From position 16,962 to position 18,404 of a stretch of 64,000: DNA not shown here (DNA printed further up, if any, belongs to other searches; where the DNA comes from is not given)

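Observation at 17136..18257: Fumarase/aspartase-superfamily protein with a degenerate catalytic SS loop and no C-terminal domain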

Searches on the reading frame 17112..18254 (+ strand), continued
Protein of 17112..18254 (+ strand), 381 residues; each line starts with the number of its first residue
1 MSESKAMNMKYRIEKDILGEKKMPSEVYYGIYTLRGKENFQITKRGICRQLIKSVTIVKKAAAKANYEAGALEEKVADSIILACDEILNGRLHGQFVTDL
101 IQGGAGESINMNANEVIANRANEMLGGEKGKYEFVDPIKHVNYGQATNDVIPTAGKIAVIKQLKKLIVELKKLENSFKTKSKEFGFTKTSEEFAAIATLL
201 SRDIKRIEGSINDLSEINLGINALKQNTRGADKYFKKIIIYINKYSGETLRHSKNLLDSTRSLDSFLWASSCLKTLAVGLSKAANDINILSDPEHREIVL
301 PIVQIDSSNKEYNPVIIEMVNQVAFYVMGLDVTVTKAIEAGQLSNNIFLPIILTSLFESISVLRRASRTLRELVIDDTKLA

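Call 17: find_related_loci(query=window:17136-18254:+, collection=genome_contigs, flank=10000)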
Query window:17136-18254:+ (373 aa) in genome_contigs; peptide patterns used: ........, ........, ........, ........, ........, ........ (x = any residue, [..] = any of these).
600 stretches matched a pattern (row limit reached: there are more); 566 encode a relative of the query (tblastn E <= 1e-3); the best 80 are kept; 80 distinct loci.
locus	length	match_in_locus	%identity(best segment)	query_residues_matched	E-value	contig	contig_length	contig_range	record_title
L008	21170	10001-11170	61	1-371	2e-150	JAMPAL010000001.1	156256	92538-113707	MAG: Anaeroplasma bactoclasticum isolate NALB_7813_16 Scaffold_#1__SCF_001___156334_bp, whole genome shotgun sequence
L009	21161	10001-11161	58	1-371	2e-141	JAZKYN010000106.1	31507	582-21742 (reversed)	MAG: Bacilli bacterium isolate T1900045101_TC20190095.MAGScoT_cleanbin_000012 SGB_4761_k141_422229, whole genome shotgun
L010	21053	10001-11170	61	1-371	1e-139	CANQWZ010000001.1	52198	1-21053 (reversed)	MAG: uncultured Bacilli bacterium isolate Lapin-020__bin112 genome assembly, contig: Lapin-020__NODE_622_length_52198_co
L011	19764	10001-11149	57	1-367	1e-134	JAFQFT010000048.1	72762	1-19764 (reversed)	MAG: Bacilli bacterium isolate RGIG1779 Goat_Cecum-4__c630946, whole genome shotgun sequence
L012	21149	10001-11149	57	1-367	3e-128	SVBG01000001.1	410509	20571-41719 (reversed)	MAG: Erysipelotrichaceae bacterium isolate SIG222 NODE_14_length_410509_cov_9.107456, whole genome shotgun sequence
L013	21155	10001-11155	53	1-368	5e-124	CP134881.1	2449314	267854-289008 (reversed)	Mycoplasmatota bacterium WC44 chromosome, complete genome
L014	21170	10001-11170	62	1-371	2e-150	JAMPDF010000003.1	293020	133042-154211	MAG: Prevotella sp. isolate NALB_7821b_9 Scaffold_#3__SCF_003__292736_bp, whole genome shotgun sequence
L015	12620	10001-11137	46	3-362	5e-101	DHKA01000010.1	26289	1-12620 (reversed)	MAG TPA_asm: Clostridiales bacterium UBA4706 UBA4706_contig_16152, whole genome shotgun sequence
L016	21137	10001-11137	46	3-362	5e-99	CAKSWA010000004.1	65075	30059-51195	MAG: uncultured Oscillospiraceae bacterium isolate REFINED_METABAT215_TOP10_CONTIGS_1500_ASSEMBLY_K77_MERGED__Nepal_MoBi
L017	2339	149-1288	46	2-362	1e-101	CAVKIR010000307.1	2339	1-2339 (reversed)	Prevotella sp. CAG:279 isolate H07659-L1_cleanbin_000051 genome assembly, contig: Spades_H07659-L1_contig_26411, whole g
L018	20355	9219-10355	46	3-362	3e-97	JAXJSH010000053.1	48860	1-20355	MAG: Lachnospiraceae bacterium isolate DOME_MAG_3694 3694_C0234_k141_75174, whole genome shotgun sequence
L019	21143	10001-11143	46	1-362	3e-97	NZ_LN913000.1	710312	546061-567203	Mediterraneibacter massiliensis strain Marseille-P2086, whole genome shotgun sequence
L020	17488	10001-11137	45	3-362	1e-96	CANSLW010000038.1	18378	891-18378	MAG TPA_asm: uncultured Dorea sp. isolate SRR13921778_bin.33_metawrap_v1.3_MAG genome assembly, contig: NODE.2835_length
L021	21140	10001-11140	45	4-364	3e-96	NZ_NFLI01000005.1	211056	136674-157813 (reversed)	Lachnoclostridium sp. An131 An131_contig_5, whole genome shotgun sequence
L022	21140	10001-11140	45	2-362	2e-96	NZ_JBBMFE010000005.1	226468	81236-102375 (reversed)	Laedolimicola intestinihominis strain CLA-AA-H132 CLAAAH132_contig_5_length_226468, whole genome shotgun sequence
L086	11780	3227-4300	43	1-364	3e-87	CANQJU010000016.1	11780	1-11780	MAG: uncultured Bacilli bacterium isolate Lapin-026__bin89 genome assembly, contig: Lapin-026__NODE_6774_length_11780_co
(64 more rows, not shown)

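Call 22: predict_structure(alignment_id=A2)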
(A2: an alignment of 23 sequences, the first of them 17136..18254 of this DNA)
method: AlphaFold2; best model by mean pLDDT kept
length: 373 residues; sequences in the alignment: 23
mean_pLDDT: 76.9   pTM: 0.79
mean pLDDT of the five models: 76.9, 75.8, 75.5, 72.8, 68.5
residues with pLDDT >= 90: 118; 70-90: 149; 50-70: 55; < 50: 51
segments of 3 or more residues with pLDDT < 50: 1-37, 94-98, 249-252, 299-302
pLDDT, mean of each block of 10 residues (from residue 1): 30 34 29 41 81 88 88 89 59 49 80 87 83 77 84 95 98 95 96 98 88 54 69 89 66 75 98 94 83 65 64 91 89 67 83 91 90 88
secondary structure, 60 per line:
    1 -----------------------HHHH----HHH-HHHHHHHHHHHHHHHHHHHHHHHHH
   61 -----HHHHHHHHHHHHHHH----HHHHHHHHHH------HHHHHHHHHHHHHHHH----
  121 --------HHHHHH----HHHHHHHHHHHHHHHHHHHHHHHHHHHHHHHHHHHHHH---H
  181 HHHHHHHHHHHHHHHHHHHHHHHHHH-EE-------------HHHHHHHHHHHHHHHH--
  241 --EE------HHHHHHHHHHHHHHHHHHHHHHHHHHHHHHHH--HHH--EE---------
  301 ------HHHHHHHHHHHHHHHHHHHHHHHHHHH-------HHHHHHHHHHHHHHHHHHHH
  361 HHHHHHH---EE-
elements in order: H24-27 H36-60 H66-80 H85-94 H101-116 H129-134 H139-176 H180-206 H223-238 H251-282 H307-333 H341-367
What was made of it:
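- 17661..17678 (+): Deletion junction, FGFTKT. This is where the 14-residue loop equivalent to AspB 183-196 (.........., with Thr187/His188) is missing. The AF2 model joins helix 139-176 to helix 180-206 by a tight turn (call 22).
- The N-terminal 37 residues have pLDDT below 50 in the monomer model (call 22).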

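Call 23: find_homologous_proteins(query=L086:3227-4327:+, max_evalue=1e-10)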
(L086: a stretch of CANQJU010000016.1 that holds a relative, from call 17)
Query L086:3227-4327:+ (367 aa): 1680 proteins with E <= 1e-10 among 5883 candidates; the best 120 are listed.
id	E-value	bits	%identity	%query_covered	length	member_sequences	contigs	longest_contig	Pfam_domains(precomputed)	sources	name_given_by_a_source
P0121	4.6e-234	793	100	100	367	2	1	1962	PF00206.26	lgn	-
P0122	4.7e-138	478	62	100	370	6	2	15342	PF00206.26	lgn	-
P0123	3.8e-137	475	62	100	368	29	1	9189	PF00206.26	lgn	-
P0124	2.6e-136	472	60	100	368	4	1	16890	PF00206.26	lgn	-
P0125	5.9e-136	471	62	100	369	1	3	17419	PF00206.26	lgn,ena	-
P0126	9.5e-136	470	61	100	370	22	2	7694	PF00206.26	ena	-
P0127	3.8e-134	465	61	99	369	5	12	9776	PF00206.26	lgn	-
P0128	1.0e-122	427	56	99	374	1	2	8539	PF00206.26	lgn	-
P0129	1.1e-122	427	56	99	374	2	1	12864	PF00206.26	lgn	-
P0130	1.7e-122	427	56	99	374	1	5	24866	PF00206.26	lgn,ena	-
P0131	2.4e-119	416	57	99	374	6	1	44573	PF00206.26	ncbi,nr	ncbi:MAG: lyase family protein [Bacilli bacterium]|nr:lyase family protein [Bacilli bacterium]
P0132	3.5e-119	416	55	99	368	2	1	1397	PF00206.26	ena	-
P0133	3.6e-117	409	55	99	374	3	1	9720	PF00206.26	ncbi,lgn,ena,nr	ncbi:MAG TPA: lyase family protein [Bacilli bacterium]|nr:lyase family protein [Bacilli bacterium]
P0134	4.8e-117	409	55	99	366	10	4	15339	PF00206.26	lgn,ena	-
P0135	4.3e-116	406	55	100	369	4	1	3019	PF00206.26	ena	-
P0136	4.7e-116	406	54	100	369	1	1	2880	PF00206.26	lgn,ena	-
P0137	4.7e-116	406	55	100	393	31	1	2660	PF00206.26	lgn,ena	-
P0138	6.6e-115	402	53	100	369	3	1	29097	PF00206.26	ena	-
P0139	2.7e-111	390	53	100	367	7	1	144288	PF00206.26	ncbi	-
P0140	9.2e-106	372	52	99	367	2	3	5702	PF00206.26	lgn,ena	-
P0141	1.2e-105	371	51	100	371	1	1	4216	PF00206.26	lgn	-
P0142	1.6e-105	371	51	100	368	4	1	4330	PF00206.26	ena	-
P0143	3.5e-105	370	50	100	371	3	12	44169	PF00206.26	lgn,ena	-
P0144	2.0e-104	367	50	100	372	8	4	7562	PF00206.26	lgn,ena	-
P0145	6.2e-104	366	49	100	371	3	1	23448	PF00206.26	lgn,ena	-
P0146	1.2e-103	365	49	100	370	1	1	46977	PF00206.26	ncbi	-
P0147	1.5e-103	364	51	100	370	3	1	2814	PF00206.26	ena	-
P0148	1.2e-102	361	49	100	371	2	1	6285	PF00206.26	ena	-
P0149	2.5e-102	360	50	99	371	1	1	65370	PF00206.26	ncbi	-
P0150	2.7e-102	360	51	99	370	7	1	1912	PF00206.26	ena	-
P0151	3.4e-102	360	50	100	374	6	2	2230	PF00206.26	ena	-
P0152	4.2e-102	360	49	100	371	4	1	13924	PF00206.26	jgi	-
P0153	1.1e-101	358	49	100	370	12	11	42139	PF00206.26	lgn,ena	-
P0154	3.0e-101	357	49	100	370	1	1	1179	PF00206.26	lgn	-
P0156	6.8e-101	356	49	100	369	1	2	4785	PF00206.26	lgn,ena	-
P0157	1.9e-100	354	49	100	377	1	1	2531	PF00206.26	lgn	-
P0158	2.9e-99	350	47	100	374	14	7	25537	PF00206.26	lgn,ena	-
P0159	8.8e-99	349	50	99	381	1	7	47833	PF00206.26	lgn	-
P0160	1.3e-98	348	48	100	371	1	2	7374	PF00206.26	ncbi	-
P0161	1.6e-98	348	49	100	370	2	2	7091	PF00206.26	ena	-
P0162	3.7e-98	347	48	100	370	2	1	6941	PF00206.26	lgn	-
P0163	2.0e-96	341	49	100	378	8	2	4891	PF00206.26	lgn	-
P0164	4.8e-96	340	47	100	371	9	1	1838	PF00206.26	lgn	-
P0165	5.8e-96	339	49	99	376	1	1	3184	PF00206.26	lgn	-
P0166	7.6e-96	339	49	99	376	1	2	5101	PF00206.26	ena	-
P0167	1.1e-95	339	49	99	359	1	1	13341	PF00206.26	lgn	-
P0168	1.2e-95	338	47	99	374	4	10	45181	PF00206.26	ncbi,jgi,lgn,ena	jgi:aspartate ammonia-lyase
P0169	1.4e-95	338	49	99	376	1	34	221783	PF00206.26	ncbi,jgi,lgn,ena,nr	ncbi:MAG: lyase family protein [Bacilli bacterium]|jgi:aspartate ammonia-lyase|nr:lyase family prote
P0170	1.8e-95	338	48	100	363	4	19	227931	PF00206.26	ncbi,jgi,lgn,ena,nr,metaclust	ncbi:MAG TPA: lyase family protein [Bacilli bacterium]|nr:MAG: Aspartate ammonia-lyase [Tenericutes 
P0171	3.7e-95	337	49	100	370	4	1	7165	PF00206.26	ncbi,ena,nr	ncbi:MAG: hypothetical protein J6Y42_04370 [Bacilli bacterium]|nr:hypothetical protein [Bacilli bact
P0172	7.5e-95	336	46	99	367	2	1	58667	PF00206.26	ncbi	-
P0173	1.1e-94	335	47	100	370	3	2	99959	PF00206.26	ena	-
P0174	1.7e-94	335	49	99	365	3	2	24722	PF00206.26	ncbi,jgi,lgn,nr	ncbi:MAG: lyase family protein [Bacilli bacterium]|jgi:aspartate ammonia-lyase|nr:lyase family prote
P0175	1.7e-94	335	48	99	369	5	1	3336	PF00206.26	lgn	-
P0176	2.5e-94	334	45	99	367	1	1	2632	PF00206.26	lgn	-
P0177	7.5e-94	333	45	100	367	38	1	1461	PF00206.26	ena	-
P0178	2.8e-93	331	48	99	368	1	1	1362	PF00206.26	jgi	jgi:aspartate ammonia-lyase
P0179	3.7e-93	330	45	99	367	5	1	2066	PF00206.26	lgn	-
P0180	4.1e-93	330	47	100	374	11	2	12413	PF00206.26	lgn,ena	-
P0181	4.8e-93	330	45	99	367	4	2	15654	PF00206.26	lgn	-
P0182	8.0e-93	329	49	99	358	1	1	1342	PF00206.26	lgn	-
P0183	1.7e-92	328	48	99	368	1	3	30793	PF00206.26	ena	-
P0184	3.5e-92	327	44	100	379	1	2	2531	PF00206.26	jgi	-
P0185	6.9e-92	326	45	99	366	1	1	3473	PF00206.26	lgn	-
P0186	1.1e-91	325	47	100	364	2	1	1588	PF00206.26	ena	-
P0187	1.3e-91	325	48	100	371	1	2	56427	PF00206.26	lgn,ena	-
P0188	3.3e-91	324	46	100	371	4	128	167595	PF00206.26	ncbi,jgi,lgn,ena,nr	ncbi:MAG TPA: aspartate ammonia-lyase [Acholeplasmataceae bacterium]|jgi:aspartate ammonia-lyase|nr:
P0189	5.2e-91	323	47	99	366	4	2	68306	PF00206.26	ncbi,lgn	-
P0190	6.2e-91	323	45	100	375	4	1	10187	PF00206.26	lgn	-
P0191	9.0e-91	322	47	100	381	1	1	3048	PF00206.26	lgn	-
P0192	1.1e-90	322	45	99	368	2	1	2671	PF00206.26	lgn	-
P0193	1.3e-90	322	44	100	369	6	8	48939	PF00206.26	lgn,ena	-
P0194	1.5e-90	322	45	100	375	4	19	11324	PF00206.26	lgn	-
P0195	2.1e-90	321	47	98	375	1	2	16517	PF00206.26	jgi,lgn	jgi:aspartate ammonia-lyase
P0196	2.4e-89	318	46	98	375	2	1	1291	PF00206.26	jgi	jgi:aspartate ammonia-lyase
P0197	1.3e-88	315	46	100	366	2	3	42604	PF00206.26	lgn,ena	-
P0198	4.4e-88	314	44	100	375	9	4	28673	PF00206.26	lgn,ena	-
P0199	1.1e-87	312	43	100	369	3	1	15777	PF00206.26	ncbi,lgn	-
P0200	1.3e-87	312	48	89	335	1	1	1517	PF00206.26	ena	-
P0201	2.7e-87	311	45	100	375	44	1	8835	PF00206.26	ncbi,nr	ncbi:MAG TPA: hypothetical protein GXZ51_03615 [Acholeplasma sp.]|nr:hypothetical protein [Acholepla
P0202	4.1e-87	310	45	100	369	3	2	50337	PF00206.26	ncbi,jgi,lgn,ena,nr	ncbi:MAG TPA: aspartate ammonia-lyase [Acholeplasmatales bacterium]|nr:aspartate ammonia-lyase [Acho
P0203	3.3e-86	307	46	99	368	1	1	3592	PF00206.26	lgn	-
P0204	4.6e-86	307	45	99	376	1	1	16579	PF00206.26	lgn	-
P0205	3.4e-85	304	46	100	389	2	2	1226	PF00206.26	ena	-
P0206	7.3e-84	300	45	99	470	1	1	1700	PF10415.15,PF00206.26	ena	-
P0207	7.3e-84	300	45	99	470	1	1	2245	PF10415.15,PF00206.26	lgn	-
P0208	9.2e-84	299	45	99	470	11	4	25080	PF10415.15,PF00206.26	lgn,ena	-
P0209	2.1e-83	298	45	99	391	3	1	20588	PF00206.26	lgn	-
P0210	3.8e-83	297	44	100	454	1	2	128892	PF10415.15,PF00206.26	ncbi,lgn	-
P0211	5.5e-83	297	44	100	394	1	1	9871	PF00206.26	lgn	-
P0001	6.3e-83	297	43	99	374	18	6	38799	PF00206.26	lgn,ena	-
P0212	4.0e-82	294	44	100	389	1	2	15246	PF00206.26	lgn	-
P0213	4.2e-82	294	44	100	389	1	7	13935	PF00206.26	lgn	-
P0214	4.4e-82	294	43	100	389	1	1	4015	PF00206.26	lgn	-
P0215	6.9e-82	293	43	100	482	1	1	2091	PF10415.15,PF00206.26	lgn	-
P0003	9.2e-82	293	44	99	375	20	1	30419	PF00206.26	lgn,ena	-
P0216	1.0e-81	293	44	99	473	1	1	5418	PF10415.15,PF00206.26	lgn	-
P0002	4.0e-81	291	43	99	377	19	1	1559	PF00206.26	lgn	-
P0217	5.1e-81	290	43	99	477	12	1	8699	PF10415.15,PF00206.26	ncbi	-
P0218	1.2e-80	289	47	92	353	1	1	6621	PF00206.26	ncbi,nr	ncbi:MAG: lyase family protein, partial [Bacilli bacterium]|nr:lyase family protein [Bacilli bacteri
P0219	2.5e-80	288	45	99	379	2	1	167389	PF00206.26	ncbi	-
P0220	4.1e-80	287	42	100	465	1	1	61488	PF10415.15,PF00206.26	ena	-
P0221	5.9e-80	287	45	99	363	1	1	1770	PF00206.26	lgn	-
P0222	2.0e-79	285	43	98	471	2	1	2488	PF10415.15,PF00206.26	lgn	-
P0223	2.1e-79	285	44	100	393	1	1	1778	PF00206.26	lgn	-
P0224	2.9e-79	285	43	99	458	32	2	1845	PF10415.15,PF00206.26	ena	-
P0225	3.2e-79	284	45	100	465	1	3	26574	PF10415.15,PF00206.26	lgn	-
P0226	4.0e-79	284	43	99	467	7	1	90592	PF10415.15,PF00206.26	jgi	-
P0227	5.3e-79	284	43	99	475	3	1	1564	PF10415.15,PF00206.26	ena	-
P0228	2.0e-78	282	42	100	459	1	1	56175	PF10415.15,PF00206.26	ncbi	-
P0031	2.6e-78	281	43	99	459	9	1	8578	PF10415.15,PF00206.26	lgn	-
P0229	2.8e-78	281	41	99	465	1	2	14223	PF10415.15,PF00206.26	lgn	-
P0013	4.0e-78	281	41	99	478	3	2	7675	PF10415.15,PF00206.26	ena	-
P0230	4.6e-78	281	42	99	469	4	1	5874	PF10415.15,PF00206.26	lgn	-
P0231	7.5e-78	280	43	100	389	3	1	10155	PF00206.26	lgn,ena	-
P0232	9.5e-78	280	44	100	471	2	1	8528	PF10415.15,PF00206.26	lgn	-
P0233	1.1e-77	279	42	100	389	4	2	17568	PF00206.26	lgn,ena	-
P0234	1.5e-77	279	43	99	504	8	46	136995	PF10415.15,PF00206.26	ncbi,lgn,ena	-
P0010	2.0e-77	278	43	97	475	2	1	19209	PF10415.15,PF00206.26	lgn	-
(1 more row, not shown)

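Call 27: find_encoding_contigs(protein=P0219, flank=8000, max_places=2)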
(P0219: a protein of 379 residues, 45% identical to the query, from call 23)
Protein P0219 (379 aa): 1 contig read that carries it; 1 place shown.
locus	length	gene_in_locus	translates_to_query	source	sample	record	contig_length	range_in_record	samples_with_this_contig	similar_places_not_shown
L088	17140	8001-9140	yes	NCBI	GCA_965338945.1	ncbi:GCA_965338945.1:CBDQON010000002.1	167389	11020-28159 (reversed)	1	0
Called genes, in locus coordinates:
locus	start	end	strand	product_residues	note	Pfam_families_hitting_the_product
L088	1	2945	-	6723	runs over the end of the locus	-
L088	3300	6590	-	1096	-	-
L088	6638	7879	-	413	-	PF00275:EPSP_synthase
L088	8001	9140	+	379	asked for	PF00206:Lyase_1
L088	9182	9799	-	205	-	PF01741:MscL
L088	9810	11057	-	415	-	PF00464:SHMT, PF01053:Cys_Met_Meta_PP (weak), PF01212:Beta_elim_lyase (weak), PF00155:Aminotran_1_2, PF01041:DegT_DnrJ_EryC1 (weak)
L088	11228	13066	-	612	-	PF22564:HAAS (weak), PF13349:DUF4097 (faint)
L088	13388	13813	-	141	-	-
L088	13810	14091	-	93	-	PF07873:YabP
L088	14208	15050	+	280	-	-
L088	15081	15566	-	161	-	-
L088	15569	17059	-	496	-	PF01336:tRNA_anti-codon, PF00152:tRNA-synt_2, PF01409:tRNA-synt_2d (faint)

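Call 28: find_encoding_contigs(protein=P0170, flank=8000, max_places=2)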
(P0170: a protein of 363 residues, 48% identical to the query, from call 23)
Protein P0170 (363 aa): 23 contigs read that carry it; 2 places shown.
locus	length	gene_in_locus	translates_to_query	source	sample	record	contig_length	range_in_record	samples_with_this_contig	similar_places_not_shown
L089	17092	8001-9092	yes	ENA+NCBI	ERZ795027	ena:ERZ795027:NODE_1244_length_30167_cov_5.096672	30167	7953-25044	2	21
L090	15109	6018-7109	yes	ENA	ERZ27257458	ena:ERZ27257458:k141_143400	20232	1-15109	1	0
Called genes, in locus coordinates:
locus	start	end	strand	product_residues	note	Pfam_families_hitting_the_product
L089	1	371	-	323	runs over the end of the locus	PF13349:DUF4097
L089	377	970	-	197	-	PF22564:HAAS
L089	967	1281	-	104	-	PF03551:PadR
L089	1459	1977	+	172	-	PF03551:PadR, PF10400:Vir_act_alpha_C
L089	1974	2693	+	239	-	PF02517:Rce1-like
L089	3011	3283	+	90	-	-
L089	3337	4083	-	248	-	PF01381:HTH_3, PF12844:HTH_19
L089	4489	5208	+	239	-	PF03009:GDPD, PF13653:GDPD_2 (weak)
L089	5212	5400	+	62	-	-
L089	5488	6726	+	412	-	PF00464:SHMT, PF00155:Aminotran_1_2, PF01212:Beta_elim_lyase (weak), PF01041:DegT_DnrJ_EryC1 (weak)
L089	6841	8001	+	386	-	PF00390:malic, PF03949:Malic_M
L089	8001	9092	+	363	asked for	PF00206:Lyase_1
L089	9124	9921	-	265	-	PF04951:Peptidase_M55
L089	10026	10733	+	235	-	-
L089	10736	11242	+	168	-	PF14317:YcxB (weak)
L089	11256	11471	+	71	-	-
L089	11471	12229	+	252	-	-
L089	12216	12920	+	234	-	PF00849:PseudoU_synth_2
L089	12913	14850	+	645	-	PF09972:DUF2207, PF20990:DUF2207_C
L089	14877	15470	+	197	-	PF04011:LemA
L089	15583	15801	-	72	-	PF01197:Ribosomal_L31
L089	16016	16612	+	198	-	PF00265:TK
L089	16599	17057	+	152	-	PF00383:dCMP_cyt_deam_1, PF14437:MafB19-deam, PF14439:Bd3614-deam (weak)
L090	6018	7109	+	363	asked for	PF00206:Lyase_1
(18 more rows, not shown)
